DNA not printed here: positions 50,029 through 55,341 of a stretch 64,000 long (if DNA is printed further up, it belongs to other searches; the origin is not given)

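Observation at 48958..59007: Minus-strand operon of giant Thr/Ser/Gly-rich fibre proteins sharing an N-terminal anchor and a repeated novel beta-domain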

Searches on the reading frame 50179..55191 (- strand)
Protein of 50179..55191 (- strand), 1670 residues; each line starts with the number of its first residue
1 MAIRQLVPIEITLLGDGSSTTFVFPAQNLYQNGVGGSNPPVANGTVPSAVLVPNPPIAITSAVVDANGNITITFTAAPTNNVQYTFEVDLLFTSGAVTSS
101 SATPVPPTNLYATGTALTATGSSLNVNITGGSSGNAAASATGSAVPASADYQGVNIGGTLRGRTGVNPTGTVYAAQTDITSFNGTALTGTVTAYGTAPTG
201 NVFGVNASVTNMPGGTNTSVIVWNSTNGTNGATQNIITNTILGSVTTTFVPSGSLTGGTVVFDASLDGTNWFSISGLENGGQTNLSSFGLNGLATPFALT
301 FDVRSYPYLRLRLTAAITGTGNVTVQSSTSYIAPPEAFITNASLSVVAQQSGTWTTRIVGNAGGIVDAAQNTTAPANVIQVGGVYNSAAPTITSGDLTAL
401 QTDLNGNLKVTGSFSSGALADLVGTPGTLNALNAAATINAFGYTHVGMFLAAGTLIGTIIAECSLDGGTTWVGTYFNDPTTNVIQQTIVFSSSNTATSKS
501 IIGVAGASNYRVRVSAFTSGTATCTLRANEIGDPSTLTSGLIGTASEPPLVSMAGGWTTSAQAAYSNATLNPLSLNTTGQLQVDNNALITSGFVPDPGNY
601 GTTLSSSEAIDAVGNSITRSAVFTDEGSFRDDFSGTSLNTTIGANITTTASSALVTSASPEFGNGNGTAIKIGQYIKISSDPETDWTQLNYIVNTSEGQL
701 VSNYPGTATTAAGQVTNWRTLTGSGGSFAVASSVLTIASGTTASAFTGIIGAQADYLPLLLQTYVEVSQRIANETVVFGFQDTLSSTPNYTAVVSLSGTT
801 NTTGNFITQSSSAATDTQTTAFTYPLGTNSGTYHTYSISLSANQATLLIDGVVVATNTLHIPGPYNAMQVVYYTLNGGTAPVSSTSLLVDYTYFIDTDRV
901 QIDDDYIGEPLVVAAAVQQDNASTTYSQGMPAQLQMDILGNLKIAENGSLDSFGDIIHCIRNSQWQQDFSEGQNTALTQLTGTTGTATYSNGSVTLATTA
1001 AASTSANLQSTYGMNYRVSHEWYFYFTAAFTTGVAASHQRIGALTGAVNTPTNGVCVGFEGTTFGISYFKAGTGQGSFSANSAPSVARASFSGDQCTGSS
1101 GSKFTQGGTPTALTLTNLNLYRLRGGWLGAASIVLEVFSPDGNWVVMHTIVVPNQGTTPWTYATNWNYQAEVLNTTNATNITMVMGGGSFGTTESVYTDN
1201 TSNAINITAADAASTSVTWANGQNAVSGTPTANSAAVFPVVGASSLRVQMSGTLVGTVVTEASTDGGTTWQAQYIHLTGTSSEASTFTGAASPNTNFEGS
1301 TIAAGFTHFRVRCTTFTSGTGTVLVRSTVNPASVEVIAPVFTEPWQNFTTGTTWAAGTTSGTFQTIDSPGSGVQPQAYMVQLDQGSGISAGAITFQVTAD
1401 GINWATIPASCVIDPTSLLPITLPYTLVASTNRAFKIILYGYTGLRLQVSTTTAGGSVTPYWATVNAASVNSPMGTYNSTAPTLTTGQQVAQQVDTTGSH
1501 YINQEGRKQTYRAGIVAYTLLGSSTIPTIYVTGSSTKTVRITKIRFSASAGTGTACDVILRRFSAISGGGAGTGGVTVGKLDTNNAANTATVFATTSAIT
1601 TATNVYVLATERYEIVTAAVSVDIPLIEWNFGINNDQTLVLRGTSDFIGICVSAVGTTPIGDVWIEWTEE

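Call 5: search_protein_families(library=pfam, proteins=[window:50179-55191:-], max_evalue=1)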
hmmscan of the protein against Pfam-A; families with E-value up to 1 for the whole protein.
window:50179-55191:- (1670 aa): 2 families
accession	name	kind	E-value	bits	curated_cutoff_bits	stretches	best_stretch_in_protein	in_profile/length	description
PF00722.28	Glyco_hydro_16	-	0.041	13.8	22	1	821-891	98-173/175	Glycosyl hydrolases family 16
PF02012.26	BNR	-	0.32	11.6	27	0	1263-1271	3-11/12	BNR/Asp-box repeat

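Call 6: search_protein_families(library=phrogs, proteins=[window:50179-55191:-], max_evalue=0.1)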
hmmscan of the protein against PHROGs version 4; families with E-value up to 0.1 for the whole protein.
window:50179-55191:- (1670 aa): 0 families

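Call 46: search_dna_similar(query=window:50179-55191:-, collection=phages, mode=protein, max_evalue=0.01)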
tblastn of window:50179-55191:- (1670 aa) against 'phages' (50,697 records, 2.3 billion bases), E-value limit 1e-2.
No match.

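Call 47: find_homologous_proteins(query=window:50179-55191:-, max_evalue=0.00001)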
Query window:50179-55191:- (1670 aa): 73 proteins with E <= 0.00001 among 8000 candidates.
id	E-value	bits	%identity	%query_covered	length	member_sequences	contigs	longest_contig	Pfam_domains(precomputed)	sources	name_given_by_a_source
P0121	0.0e+0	3561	100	100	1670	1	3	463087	-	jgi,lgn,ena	jgi:hypothetical protein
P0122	1.5e-226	774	46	29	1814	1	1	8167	-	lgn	-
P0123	1.1e-162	562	76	12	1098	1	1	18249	-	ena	-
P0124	8.5e-143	496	35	44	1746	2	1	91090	-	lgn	-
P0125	1.2e-139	486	45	20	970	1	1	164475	-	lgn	-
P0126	3.9e-137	477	50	8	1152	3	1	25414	PF17893.8,PF13750.13,PF02012.27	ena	-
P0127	6.9e-137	476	36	39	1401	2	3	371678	-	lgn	-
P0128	4.2e-135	470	39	39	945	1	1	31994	-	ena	-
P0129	1.3e-121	426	59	12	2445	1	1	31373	-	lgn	-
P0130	2.8e-118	415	60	13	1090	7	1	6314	-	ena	-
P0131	2.5e-117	412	37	54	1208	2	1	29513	-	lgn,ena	-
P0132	3.1e-116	408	58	15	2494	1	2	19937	-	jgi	jgi:hypothetical protein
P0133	1.5e-115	406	48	19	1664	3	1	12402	-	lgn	-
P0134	1.2e-112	396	53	10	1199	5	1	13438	-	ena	-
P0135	1.7e-109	386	57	12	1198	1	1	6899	-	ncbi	-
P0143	8.2e-79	284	37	15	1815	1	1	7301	-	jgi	jgi:fibronectin-binding autotransporter adhesin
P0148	3.6e-72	262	49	7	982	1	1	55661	PF23720.2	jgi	jgi:hypothetical protein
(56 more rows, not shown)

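Call 112: search_protein_families(library=pfam, proteins=[P0124, P0127, P0131, P0126, P0148, P0143, P0128], max_evalue=0.01)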
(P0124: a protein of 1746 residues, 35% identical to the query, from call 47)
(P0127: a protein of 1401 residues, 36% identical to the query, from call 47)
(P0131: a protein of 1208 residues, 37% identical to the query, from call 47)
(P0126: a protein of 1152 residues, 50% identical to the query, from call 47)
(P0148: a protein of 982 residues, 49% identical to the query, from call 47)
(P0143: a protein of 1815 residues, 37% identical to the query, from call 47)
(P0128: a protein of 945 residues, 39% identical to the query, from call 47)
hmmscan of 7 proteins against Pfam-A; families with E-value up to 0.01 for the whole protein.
P0124 (1746 aa): 0 families

P0127 (1401 aa): 0 families

P0131 (1208 aa): 0 families

P0126 (1152 aa): 4 families
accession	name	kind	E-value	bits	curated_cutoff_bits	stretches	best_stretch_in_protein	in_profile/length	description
PF02012.26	BNR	-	8.9e-14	49.6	27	0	440-449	2-11/12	BNR/Asp-box repeat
PF13750.12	Big_3_3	-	2.7e-07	30.8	27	0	398-503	9-110/157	Bacterial Ig-like domain (group 3)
PF17893.6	Cas9_b_hairpin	-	0.00055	20.1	25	0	590-620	53-83/90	CRISPR-associated endonuclease Cas9 beta-hairpin domain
PF14059.11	DUF4251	-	0.0069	16.9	27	0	476-508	93-125/133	Domain of unknown function (DUF4251)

P0148 (982 aa): 2 families
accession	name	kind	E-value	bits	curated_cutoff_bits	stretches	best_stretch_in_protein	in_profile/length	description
PF23720.1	DUF7161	-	3e-08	34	27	0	483-507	33-57/72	Family of unknown function (DUF7161)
PF22067.2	Cep192_D3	-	0.0027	18.2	27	0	679-716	26-63/99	Cep192 domain 3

P0143 (1815 aa): 0 families

P0128 (945 aa): 0 families
